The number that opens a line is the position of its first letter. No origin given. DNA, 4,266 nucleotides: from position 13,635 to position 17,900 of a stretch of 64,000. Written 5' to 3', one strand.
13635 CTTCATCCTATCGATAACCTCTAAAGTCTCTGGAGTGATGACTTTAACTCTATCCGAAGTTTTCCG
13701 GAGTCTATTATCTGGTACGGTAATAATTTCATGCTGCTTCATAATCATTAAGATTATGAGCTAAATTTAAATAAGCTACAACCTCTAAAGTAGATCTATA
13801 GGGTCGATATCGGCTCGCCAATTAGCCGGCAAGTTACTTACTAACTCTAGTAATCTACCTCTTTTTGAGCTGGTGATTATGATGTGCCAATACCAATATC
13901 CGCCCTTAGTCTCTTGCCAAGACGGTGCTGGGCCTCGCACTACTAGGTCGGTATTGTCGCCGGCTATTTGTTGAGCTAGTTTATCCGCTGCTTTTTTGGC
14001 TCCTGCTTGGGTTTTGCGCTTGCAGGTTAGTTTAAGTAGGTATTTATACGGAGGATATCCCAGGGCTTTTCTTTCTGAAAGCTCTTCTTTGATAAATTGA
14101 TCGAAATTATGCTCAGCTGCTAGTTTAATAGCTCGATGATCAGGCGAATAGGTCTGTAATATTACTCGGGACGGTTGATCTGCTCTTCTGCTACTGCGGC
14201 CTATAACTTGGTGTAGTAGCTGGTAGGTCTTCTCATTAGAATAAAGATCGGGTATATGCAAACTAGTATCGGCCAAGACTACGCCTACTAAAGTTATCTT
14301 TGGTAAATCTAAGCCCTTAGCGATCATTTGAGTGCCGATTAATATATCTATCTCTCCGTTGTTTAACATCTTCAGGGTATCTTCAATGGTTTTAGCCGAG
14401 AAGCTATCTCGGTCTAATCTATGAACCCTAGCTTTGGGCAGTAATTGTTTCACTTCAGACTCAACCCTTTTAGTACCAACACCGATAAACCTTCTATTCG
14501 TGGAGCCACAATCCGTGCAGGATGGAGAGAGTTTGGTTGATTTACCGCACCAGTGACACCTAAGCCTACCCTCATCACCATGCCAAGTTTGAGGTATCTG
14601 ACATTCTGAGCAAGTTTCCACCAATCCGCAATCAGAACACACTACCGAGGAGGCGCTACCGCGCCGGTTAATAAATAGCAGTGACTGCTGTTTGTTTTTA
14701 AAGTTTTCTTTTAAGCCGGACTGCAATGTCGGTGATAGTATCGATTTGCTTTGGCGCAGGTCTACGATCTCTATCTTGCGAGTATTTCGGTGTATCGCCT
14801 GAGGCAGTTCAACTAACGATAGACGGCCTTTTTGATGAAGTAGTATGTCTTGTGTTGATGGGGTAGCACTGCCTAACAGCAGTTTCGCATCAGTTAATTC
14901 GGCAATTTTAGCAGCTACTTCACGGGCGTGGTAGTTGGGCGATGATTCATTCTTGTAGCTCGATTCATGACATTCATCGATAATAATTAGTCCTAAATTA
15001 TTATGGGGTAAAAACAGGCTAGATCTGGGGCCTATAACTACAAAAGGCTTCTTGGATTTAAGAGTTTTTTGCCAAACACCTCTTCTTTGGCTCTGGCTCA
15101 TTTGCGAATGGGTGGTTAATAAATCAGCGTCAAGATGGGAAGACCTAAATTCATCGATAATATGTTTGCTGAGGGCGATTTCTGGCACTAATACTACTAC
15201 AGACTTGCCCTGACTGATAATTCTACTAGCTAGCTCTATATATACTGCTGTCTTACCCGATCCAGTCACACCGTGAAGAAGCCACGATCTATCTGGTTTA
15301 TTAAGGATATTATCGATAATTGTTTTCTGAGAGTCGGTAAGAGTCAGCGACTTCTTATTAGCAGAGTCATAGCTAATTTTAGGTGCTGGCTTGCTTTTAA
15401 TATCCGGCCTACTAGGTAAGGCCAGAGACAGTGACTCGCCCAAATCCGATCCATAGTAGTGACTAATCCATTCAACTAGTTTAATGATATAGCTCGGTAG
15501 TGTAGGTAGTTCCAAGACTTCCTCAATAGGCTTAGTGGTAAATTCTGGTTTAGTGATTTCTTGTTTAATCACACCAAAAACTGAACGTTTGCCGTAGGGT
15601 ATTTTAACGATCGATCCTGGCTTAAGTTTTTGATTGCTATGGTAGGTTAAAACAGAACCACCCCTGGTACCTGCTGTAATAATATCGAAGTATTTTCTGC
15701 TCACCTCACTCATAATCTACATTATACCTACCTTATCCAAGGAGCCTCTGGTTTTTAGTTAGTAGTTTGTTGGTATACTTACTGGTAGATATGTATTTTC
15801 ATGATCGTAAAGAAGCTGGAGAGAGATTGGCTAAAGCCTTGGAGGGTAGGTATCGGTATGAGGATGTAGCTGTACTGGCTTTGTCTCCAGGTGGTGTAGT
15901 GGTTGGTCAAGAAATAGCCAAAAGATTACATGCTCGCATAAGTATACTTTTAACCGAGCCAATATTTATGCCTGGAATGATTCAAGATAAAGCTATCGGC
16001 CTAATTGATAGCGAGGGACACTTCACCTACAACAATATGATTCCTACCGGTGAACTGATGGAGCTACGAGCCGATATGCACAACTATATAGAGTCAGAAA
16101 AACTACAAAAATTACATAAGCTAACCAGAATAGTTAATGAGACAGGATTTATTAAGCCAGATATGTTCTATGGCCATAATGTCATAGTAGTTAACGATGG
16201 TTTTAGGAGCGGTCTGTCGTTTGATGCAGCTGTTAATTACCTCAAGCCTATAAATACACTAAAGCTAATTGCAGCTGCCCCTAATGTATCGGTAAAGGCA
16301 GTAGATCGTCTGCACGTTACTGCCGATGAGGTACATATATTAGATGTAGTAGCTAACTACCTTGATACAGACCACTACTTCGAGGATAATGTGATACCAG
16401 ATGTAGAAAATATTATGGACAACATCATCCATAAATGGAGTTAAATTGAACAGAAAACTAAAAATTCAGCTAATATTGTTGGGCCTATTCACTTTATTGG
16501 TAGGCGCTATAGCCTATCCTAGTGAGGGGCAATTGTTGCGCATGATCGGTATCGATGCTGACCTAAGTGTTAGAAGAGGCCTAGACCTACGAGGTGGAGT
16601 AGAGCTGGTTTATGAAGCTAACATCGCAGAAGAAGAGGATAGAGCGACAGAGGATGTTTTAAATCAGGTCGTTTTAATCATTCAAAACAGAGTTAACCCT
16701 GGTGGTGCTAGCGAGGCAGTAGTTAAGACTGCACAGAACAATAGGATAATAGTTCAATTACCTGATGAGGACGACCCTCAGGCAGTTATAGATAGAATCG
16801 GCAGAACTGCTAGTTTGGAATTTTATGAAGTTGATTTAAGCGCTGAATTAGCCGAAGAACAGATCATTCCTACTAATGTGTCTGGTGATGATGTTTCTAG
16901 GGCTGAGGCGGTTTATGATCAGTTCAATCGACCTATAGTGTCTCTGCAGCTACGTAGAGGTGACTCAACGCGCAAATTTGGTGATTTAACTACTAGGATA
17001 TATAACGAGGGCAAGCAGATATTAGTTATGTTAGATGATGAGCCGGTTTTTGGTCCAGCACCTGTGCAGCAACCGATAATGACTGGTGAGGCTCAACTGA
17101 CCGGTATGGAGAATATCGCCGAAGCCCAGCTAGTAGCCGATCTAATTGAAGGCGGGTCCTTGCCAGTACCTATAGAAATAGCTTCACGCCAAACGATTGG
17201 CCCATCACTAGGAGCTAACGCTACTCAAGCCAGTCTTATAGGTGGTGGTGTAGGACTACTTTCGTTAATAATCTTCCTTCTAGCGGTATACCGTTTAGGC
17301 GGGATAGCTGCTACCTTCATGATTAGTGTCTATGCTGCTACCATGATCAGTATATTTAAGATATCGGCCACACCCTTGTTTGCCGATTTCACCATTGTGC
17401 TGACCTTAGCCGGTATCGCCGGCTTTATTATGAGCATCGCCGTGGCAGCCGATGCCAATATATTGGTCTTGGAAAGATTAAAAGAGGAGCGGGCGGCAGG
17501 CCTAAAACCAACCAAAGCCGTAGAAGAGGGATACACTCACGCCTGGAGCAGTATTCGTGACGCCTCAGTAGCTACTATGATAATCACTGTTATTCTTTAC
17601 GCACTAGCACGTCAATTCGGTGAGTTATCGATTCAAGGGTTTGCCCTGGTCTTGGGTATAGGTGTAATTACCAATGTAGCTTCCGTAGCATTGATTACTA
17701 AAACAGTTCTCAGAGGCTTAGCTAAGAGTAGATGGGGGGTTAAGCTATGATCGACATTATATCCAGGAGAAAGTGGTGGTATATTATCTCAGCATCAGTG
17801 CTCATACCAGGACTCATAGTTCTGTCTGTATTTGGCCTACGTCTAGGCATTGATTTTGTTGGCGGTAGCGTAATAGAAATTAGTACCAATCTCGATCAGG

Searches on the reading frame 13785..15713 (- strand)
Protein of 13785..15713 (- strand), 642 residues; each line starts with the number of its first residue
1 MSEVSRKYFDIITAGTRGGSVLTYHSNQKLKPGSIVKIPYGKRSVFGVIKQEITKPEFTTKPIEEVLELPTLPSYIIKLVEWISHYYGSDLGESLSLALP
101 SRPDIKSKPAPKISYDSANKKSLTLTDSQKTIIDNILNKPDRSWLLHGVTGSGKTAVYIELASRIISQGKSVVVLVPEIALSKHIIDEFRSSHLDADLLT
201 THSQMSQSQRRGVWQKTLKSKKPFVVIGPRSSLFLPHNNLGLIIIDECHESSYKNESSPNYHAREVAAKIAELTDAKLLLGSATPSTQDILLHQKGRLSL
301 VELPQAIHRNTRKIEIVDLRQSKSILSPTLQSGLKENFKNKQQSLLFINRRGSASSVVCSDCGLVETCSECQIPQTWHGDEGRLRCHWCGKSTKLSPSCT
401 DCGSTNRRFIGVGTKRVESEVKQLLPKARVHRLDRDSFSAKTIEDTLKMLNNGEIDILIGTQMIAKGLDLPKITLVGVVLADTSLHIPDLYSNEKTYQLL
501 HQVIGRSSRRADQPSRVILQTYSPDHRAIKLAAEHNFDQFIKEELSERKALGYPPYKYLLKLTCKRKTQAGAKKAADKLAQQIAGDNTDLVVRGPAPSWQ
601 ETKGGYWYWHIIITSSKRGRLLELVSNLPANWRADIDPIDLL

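Call 49: search_protein_families(library=pfam, proteins=[window:13785-15713:-])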
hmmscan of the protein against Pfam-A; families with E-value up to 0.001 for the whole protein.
window:13785-15713:- (642 aa): 9 families
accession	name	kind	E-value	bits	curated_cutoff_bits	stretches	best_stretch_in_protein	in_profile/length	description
PF00270.35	DEAD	-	2.2e-18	67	26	1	126-288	1-162/167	DEAD/DEAH box helicase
PF04851.21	ResIII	-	2.6e-18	66.9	22.5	1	123-286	2-163/164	Type III restriction enzyme, res subunit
PF17764.6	PriA_3primeBD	-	4.4e-13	49.3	22.7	1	21-100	11-96/96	3'DNA-binding domain (3'BD)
PF00271.37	Helicase_C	-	1.8e-11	44.7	23.5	1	416-509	27-108/110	Helicase conserved C-terminal domain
PF18074.6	PriA_C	-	1.3e-08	35.9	26.9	1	555-633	1-90/95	Primosomal protein N C-terminal domain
PF18319.7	Zn_ribbon_PriA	-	3.2e-07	30.6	26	1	368-393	1-26/27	PriA DNA helicase Cys-rich region (CRR) domain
PF13604.12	AAA_30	-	1.2e-06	28.8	27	1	125-226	2-82/191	AAA domain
PF22590.2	Cas3-like_C_2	-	7.9e-05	23.3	27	0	419-510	28-104/106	CRISPR-associated nuclease/helicase Cas3, C-terminal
PF09848.15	SLFN-g3_helicase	-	0.00047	20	24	1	145-271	5-111/354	Schlafen group 3, DNA/RNA helicase domain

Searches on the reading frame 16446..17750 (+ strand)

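Call 49: search_protein_families(library=pfam, proteins=[window:16446-17750:+])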
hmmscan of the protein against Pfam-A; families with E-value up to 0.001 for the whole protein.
window:16446-17750:+ (434 aa): 4 families
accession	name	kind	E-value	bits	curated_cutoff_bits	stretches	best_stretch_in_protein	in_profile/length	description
PF21760.3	SecD_1st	-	1.6e-17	63.1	27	1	73-130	2-59/60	Protein translocase subunit SecDF, P1 domain, N-terminal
PF22599.2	SecDF_P1_head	-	8.3e-14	51.9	27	1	144-241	20-114/114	SecDF, P1 head subdomain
PF02355.23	SecD_SecF_C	-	2.2e-08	34.2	20.5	1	243-425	13-186/189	Protein export membrane protein SecD/SecF, C-terminal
PF03176.21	MMPL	-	6.9e-08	32.2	20.5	1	259-414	141-291/333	MMPL family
